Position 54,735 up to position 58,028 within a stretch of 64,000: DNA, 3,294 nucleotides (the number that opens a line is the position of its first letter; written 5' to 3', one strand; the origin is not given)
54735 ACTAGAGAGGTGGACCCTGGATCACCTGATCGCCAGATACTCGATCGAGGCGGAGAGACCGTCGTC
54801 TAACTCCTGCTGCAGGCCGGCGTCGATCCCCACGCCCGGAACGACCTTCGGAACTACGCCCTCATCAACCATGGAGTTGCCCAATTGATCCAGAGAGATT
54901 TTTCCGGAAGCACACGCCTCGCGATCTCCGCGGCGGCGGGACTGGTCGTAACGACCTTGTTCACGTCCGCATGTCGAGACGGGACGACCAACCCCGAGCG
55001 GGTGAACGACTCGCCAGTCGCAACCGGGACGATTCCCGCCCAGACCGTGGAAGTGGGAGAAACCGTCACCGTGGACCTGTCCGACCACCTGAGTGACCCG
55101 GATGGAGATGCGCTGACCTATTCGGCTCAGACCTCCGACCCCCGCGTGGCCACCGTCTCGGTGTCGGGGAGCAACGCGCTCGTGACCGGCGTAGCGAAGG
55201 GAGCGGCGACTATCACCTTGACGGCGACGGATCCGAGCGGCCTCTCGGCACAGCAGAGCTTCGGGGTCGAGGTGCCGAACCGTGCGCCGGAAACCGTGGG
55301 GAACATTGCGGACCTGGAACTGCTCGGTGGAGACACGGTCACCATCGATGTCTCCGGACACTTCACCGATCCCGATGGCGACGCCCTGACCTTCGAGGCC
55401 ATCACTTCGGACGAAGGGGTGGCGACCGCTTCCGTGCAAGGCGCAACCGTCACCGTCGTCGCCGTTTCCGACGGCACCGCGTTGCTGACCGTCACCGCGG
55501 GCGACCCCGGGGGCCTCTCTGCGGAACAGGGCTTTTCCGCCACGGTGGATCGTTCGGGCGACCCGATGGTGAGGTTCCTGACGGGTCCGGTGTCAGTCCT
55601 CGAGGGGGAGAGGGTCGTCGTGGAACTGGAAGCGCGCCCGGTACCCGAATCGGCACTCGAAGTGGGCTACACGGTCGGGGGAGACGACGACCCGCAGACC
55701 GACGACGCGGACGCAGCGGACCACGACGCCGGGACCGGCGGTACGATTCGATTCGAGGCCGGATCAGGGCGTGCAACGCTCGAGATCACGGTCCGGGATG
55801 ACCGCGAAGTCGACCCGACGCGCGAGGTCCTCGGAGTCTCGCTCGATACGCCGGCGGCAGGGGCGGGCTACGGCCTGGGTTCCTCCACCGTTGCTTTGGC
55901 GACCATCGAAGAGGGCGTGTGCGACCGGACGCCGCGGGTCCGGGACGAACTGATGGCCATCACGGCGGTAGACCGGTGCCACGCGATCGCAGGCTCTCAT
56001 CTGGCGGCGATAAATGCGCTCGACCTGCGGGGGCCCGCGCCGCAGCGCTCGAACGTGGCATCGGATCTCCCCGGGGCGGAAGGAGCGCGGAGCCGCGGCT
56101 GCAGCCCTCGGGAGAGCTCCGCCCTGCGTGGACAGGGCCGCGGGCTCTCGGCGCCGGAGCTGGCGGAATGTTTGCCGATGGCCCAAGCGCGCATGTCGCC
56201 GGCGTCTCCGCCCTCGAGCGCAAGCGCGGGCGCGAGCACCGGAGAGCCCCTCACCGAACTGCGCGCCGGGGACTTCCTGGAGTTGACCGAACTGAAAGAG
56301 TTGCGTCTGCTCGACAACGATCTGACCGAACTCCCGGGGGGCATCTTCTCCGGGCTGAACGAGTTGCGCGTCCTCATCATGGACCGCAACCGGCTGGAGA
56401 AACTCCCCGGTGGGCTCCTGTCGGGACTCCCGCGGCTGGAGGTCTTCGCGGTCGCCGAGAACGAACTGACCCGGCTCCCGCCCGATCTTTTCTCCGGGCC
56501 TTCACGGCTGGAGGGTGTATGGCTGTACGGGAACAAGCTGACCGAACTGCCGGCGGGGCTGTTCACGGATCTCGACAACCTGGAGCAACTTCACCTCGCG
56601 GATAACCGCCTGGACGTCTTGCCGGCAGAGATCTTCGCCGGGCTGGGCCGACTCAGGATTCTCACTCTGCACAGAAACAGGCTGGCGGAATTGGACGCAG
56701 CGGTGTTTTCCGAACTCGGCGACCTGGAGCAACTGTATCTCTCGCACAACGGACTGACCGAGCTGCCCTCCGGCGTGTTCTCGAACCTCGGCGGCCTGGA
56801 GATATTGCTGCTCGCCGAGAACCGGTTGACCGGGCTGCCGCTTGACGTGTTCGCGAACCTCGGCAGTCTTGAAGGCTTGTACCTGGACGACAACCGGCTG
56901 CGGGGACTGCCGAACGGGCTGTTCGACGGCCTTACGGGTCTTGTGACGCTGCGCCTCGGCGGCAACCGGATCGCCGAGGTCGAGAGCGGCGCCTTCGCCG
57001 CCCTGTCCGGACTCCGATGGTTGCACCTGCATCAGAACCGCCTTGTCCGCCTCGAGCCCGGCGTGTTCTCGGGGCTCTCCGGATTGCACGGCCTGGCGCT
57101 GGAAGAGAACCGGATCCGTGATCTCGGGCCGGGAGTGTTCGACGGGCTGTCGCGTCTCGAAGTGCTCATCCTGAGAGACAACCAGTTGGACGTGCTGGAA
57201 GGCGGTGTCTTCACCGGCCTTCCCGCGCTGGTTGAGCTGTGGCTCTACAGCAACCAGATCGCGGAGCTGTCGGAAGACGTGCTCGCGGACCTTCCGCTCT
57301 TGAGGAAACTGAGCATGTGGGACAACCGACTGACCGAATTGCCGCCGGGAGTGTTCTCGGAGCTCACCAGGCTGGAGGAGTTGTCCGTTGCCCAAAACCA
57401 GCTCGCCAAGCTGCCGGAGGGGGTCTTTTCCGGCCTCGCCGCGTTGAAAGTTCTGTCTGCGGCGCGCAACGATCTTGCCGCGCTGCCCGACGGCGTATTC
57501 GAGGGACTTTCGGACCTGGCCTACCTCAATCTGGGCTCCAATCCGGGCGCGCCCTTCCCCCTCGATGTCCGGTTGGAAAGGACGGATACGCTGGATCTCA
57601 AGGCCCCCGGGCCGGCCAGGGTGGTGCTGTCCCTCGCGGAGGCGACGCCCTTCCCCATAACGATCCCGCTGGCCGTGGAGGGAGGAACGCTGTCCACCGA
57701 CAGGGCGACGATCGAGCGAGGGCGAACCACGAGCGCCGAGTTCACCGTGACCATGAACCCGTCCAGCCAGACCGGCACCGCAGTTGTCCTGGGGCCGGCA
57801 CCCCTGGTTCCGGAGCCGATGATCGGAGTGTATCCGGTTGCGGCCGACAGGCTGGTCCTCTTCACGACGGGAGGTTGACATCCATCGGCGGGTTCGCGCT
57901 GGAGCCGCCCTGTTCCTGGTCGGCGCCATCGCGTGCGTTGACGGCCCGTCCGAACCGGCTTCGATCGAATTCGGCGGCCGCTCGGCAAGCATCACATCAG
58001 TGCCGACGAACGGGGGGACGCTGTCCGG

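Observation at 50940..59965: Duplicated LuxR regulator module sharing a ~200 bp divergent promoter repeat; one copy deleted and frameshifted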

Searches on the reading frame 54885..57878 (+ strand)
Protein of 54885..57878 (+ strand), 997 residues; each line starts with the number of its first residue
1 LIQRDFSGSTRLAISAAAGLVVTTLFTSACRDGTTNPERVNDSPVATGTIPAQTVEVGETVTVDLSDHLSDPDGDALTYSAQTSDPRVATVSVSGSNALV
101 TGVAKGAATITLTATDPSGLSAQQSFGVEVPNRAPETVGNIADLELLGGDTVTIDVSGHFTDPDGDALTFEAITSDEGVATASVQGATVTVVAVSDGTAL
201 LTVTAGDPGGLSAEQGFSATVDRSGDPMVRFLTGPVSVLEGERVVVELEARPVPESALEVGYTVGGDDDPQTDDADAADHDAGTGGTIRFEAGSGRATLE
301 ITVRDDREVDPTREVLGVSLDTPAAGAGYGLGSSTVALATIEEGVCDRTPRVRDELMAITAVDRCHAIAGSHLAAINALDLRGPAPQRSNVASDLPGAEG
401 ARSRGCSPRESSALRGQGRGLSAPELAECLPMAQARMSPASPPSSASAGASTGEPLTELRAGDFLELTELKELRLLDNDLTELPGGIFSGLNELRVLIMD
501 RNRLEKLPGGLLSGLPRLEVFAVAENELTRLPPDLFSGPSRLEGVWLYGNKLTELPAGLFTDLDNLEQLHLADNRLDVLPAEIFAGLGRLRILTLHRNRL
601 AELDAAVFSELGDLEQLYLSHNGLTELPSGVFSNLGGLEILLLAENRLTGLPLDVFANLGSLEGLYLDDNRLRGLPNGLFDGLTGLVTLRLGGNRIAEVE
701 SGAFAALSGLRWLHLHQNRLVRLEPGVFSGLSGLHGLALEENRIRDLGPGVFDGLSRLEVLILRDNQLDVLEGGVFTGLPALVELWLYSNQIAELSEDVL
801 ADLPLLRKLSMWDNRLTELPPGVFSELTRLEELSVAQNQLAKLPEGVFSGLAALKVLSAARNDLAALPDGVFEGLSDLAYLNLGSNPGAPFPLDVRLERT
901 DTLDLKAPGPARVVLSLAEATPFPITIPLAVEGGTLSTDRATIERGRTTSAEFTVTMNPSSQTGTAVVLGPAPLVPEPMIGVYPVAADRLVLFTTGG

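Call 4: search_protein_families(library=pfam, proteins=[window:54885-57878:+], max_evalue=0.01)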
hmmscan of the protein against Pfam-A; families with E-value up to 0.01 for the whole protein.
window:54885-57878:+ (997 aa): 14 families
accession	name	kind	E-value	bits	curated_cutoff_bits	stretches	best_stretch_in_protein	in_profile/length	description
PF13855.12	LRR_8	-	4e-93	305.6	27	10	709-768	2-61/61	Leucine rich repeat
PF12799.13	LRR_4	-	2.6e-44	148.7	27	5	757-796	2-40/44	Leucine Rich repeats (2 copies)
PF00560.39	LRR_1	-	1.9e-20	69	20.6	0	614-635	2-23/23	Leucine Rich Repeat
PF14580.12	LRR_9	-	9.5e-19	68.1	30.5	1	738-818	48-127/175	Leucine-rich repeat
PF23598.1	LRR_14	-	5.8e-16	58.6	40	2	589-668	48-122/353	Leucine-rich repeat region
PF13306.12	LRR_5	-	3.7e-15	56.4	27.7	1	554-669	2-110/127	BspA type Leucine rich repeat region (6 copies)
PF17963.7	Big_9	-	9.4e-10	39.7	23.6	2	41-126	1-86/89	Bacterial Ig domain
PF02368.24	Big_2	-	2.4e-08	34.3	22.8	1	53-116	12-70/79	Bacterial Ig-like domain (group 2)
PF17803.7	Cadherin_4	-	5.3e-07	30.5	25.1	2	39-96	9-66/71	Bacterial cadherin-like domain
PF23211.1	LRR_LRWD1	-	4.2e-06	27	28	0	555-623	33-97/190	Leucine-rich repeat and WD repeat-containing protein 1, LRR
PF05345.18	He_PIG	-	2.6e-05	25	24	1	45-130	3-95/96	Putative Ig domain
PF22352.2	K319L-like_PKD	-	0.0006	20.2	27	0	56-129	6-83/84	K319L-like, PKD domain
PF18911.6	PKD_4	-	0.00063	20.2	27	1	41-128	1-83/85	PKD domain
PF17892.7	Cadherin_5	-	0.00081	19.6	26.5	0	40-129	1-96/98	Cadherin-like domain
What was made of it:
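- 54885..57878 (+): Ig-like (Big_9/cadherin-like) plus leucine-rich-repeat surface protein downstream of the receptor. This is the usual divergent neighbour type for this regulator subfamily. Pfam (call 4).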

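Call 63: search_protein_families(library=ncbifam, proteins=[window:54885-57878:+], max_evalue=0.001)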
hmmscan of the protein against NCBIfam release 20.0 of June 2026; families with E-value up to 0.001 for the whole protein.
window:54885-57878:+ (997 aa): 7 families
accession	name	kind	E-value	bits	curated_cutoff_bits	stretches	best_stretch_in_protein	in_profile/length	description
NF047464.1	FibnectbindLIC11051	equivalog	3.6e-41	141.4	1000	4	467-628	465-620/685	LIC_11051 family fibronectin-binding protein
NF041381.1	XopAC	subfamily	2.8e-26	92.2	450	3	548-679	74-203/451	XopAC/AvrAC family type III secretion system effector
NF011897.0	PRK15370.1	equivalog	6.1e-26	90.5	1113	2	471-724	181-404/755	SPI-1 type III secretion system effector E3 ubiquitin transferase SlrP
NF041400.1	XopAE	equivalog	2.3e-23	82.9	600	3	588-771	19-200/478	type III secretion system effector XopAE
NF041351.1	XopL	equivalog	7e-21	74.5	500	4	524-675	59-215/497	type III secretion system leucine-rich repeat domain-containing effector XopL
NF011917.0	PRK15387.1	equivalog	1.9e-17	62.6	1243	2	468-699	262-460/788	type III secretion system effector E3 ubiquitin transferase SspH2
NF038112.1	myxo_dep_M36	subfamily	1e-08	32.8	1500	1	38-221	1283-1469/1604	myxosortase-dependent M36 family metallopeptidase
